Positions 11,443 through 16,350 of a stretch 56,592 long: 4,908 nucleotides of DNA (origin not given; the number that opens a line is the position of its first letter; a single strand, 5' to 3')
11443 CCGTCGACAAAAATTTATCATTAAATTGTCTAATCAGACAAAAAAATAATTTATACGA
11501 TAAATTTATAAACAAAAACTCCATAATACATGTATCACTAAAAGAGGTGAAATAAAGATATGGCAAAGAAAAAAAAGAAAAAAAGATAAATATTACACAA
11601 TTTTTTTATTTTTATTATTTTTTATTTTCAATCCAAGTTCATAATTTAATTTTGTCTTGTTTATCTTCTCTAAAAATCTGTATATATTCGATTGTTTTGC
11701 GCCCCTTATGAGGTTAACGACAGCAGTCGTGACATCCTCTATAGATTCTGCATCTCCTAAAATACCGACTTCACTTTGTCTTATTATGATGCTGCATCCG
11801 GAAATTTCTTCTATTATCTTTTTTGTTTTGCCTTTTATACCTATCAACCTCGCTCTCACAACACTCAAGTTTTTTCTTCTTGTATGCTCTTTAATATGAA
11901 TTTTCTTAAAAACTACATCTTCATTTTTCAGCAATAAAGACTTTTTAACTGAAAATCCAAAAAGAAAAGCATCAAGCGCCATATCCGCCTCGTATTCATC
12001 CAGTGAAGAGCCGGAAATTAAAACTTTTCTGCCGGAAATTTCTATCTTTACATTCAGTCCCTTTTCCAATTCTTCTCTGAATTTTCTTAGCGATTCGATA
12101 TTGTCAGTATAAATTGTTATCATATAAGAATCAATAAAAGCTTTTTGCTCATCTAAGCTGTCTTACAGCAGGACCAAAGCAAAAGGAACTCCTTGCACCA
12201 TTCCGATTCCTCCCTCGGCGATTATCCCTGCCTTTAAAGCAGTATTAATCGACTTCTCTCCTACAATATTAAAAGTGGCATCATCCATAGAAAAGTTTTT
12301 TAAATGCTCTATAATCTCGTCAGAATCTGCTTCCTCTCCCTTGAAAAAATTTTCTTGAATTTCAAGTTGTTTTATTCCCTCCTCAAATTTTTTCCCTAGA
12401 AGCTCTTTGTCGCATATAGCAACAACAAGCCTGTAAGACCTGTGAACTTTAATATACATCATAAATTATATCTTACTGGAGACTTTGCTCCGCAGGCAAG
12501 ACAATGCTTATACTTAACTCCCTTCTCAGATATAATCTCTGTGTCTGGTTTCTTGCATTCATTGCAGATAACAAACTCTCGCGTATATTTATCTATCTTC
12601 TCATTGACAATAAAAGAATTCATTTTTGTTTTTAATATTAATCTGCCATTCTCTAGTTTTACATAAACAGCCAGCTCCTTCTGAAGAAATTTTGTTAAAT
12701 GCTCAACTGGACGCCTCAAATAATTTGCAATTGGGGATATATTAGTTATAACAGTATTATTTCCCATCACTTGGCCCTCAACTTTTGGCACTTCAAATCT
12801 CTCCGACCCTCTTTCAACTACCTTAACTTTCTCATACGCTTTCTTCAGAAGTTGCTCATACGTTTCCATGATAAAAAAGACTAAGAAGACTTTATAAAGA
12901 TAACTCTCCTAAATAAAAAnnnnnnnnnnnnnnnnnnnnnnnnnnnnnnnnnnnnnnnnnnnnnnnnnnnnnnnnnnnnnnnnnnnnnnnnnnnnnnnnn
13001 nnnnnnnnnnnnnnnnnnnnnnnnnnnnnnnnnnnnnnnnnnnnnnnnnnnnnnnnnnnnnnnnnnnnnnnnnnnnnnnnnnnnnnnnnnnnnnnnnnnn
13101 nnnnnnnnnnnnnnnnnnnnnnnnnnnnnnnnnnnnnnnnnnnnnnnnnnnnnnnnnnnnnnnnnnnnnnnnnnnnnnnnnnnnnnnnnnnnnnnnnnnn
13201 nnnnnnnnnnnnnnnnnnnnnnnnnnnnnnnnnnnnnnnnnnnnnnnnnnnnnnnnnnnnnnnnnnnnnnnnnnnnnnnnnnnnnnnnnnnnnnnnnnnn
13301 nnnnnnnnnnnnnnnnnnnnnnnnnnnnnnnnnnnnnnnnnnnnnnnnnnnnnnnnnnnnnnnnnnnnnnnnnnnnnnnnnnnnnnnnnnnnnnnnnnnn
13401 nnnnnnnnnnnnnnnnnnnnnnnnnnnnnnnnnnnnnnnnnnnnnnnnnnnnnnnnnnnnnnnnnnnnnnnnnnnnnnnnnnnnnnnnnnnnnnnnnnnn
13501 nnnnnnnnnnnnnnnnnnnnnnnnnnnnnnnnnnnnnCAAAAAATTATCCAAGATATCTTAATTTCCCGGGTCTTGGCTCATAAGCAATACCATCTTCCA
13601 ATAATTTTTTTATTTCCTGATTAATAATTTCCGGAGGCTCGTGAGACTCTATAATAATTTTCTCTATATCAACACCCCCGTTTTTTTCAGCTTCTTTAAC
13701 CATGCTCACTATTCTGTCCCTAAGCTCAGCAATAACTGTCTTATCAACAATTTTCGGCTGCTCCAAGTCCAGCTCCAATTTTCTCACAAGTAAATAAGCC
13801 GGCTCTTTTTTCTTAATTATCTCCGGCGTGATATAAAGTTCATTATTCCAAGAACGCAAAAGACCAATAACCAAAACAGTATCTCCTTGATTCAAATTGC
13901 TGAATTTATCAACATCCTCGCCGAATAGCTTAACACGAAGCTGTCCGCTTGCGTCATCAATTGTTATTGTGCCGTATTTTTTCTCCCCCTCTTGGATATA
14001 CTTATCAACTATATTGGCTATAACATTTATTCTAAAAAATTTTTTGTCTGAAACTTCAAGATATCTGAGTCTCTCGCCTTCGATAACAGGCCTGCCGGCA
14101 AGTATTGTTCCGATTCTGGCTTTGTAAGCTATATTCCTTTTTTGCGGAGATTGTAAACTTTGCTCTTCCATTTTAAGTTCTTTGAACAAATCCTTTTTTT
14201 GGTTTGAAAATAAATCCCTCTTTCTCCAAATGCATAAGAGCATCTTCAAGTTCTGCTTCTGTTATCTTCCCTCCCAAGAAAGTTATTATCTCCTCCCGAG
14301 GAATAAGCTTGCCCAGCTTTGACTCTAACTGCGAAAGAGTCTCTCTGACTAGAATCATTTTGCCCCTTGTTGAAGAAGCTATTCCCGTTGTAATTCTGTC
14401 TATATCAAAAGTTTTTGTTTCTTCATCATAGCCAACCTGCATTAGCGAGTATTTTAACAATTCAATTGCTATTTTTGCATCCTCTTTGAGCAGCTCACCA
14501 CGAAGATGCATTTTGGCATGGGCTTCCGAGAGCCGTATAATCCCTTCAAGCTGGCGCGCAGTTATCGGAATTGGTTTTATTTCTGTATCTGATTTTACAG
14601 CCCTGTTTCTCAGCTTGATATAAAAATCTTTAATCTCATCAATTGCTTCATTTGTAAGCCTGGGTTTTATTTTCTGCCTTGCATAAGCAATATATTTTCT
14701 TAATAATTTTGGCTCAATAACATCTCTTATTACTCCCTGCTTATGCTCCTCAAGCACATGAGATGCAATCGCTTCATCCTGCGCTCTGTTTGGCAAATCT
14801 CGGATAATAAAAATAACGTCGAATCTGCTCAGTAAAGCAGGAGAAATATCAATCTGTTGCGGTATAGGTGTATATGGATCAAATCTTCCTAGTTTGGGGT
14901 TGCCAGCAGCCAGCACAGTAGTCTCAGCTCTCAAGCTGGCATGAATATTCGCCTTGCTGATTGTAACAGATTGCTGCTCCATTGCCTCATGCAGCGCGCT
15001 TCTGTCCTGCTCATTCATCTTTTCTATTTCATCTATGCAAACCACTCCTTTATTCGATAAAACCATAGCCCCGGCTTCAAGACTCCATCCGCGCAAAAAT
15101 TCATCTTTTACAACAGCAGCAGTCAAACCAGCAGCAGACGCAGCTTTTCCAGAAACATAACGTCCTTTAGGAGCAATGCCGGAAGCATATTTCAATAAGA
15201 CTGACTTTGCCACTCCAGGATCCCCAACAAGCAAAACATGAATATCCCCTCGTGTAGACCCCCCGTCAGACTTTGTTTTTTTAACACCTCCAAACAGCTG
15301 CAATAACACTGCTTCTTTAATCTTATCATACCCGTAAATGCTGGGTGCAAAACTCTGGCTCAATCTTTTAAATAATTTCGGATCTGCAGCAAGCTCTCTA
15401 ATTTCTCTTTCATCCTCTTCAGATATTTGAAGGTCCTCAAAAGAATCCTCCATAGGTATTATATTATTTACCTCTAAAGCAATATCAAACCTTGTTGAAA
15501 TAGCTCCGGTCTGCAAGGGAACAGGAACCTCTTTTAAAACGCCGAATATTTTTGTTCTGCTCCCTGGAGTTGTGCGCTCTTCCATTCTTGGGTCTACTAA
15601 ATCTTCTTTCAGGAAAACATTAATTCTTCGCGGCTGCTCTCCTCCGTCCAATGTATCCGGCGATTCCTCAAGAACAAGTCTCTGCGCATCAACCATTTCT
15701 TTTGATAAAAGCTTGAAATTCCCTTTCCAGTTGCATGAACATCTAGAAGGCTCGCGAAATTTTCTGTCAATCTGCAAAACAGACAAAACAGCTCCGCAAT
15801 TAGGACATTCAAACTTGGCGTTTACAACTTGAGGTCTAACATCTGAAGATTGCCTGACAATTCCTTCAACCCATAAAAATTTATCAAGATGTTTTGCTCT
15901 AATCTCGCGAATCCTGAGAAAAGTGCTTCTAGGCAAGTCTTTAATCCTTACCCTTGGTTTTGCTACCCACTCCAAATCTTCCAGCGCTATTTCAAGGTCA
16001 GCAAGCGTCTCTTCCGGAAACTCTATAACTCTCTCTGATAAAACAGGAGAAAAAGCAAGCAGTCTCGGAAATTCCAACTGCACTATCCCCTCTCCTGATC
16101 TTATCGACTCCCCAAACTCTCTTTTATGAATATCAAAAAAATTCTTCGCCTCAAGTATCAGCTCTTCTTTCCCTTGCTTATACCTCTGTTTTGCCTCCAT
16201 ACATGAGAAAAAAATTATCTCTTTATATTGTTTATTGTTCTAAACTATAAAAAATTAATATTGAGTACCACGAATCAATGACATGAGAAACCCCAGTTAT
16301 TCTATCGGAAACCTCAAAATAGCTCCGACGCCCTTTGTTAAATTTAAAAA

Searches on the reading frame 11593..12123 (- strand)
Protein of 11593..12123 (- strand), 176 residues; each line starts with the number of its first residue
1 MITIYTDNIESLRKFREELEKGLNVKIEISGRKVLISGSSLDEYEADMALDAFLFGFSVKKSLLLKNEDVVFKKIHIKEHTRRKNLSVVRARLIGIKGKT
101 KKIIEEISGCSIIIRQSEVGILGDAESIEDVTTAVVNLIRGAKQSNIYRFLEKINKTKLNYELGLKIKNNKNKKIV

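Call 54: search_protein_families(library=pfam, proteins=[window:11593-12123:-], max_evalue=0.01)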
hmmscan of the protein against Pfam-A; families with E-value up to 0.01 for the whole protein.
window:11593-12123:- (176 aa): 3 families
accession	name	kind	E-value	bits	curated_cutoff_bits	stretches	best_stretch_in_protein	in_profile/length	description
PF21800.4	KH_KRR1_2nd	-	3.1e-08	34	27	1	75-140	6-72/91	KRR1 small subunit processome component, second KH domain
PF22891.2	KH_PNO1_2nd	-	6e-07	30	27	1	86-153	18-85/90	Eukaryotic type KH-domain (KH-domain type I) (327.11.2)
PF00013.35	KH_1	-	0.00068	19.8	21.5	0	92-131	13-60/66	KH domain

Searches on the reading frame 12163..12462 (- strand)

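Call 54: search_protein_families(library=pfam, proteins=[window:12163-12462:-], max_evalue=0.01)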
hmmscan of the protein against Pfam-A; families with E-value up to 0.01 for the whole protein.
window:12163-12462:- (99 aa): 1 family
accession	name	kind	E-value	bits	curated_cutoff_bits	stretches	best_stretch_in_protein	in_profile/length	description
PF04242.18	DUF424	-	1.2e-20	74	25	1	12-97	8-89/92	Protein of unknown function (DUF424)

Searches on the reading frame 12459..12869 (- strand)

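Call 54: search_protein_families(library=pfam, proteins=[window:12459-12869:-], max_evalue=0.01)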
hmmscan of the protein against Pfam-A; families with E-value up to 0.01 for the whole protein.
window:12459-12869:- (136 aa): 1 family
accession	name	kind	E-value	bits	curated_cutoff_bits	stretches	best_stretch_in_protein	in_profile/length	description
PF01873.23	eIF-5_eIF-2B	-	9.1e-32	109.9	27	1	20-129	6-117/117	Domain found in IF2B/IF5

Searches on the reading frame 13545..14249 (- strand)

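Call 54: search_protein_families(library=pfam, proteins=[window:13545-14249:-], max_evalue=0.01)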
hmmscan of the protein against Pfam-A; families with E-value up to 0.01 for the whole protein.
window:13545-14249:- (234 aa): 1 family
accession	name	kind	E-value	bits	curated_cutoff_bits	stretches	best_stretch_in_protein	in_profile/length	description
PF01336.31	tRNA_anti-codon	-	6.1e-08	32.9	27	1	87-143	12-70/75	OB-fold nucleic acid binding domain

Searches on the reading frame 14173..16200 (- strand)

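Call 15: search_protein_families(library=pfam, proteins=[window:14173-16200:-])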
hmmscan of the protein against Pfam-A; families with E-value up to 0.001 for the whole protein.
window:14173-16200:- (675 aa): 6 families
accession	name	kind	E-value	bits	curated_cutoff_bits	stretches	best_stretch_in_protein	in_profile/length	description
PF00493.29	MCM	-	2.8e-93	311.6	23.3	1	264-486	2-224/224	MCM P-loop domain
PF17855.7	MCM_lid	-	3.9e-28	98.2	27.4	1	499-585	2-86/87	MCM AAA-lid domain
PF17207.9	MCM_OB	-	2e-24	86.2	24.8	1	97-225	2-125/126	MCM OB domain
PF01078.27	Mg_chelatase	-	8.3e-10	38.8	20.3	1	373-435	96-158/207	Magnesium chelatase, subunit ChlI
PF07726.17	AAA_3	-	1.4e-06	28.6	27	1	321-435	1-112/131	ATPase family associated with various cellular activities (AAA)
PF07728.20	AAA_5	-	2.2e-06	28.1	22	1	321-460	1-139/139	AAA domain (dynein-related subfamily)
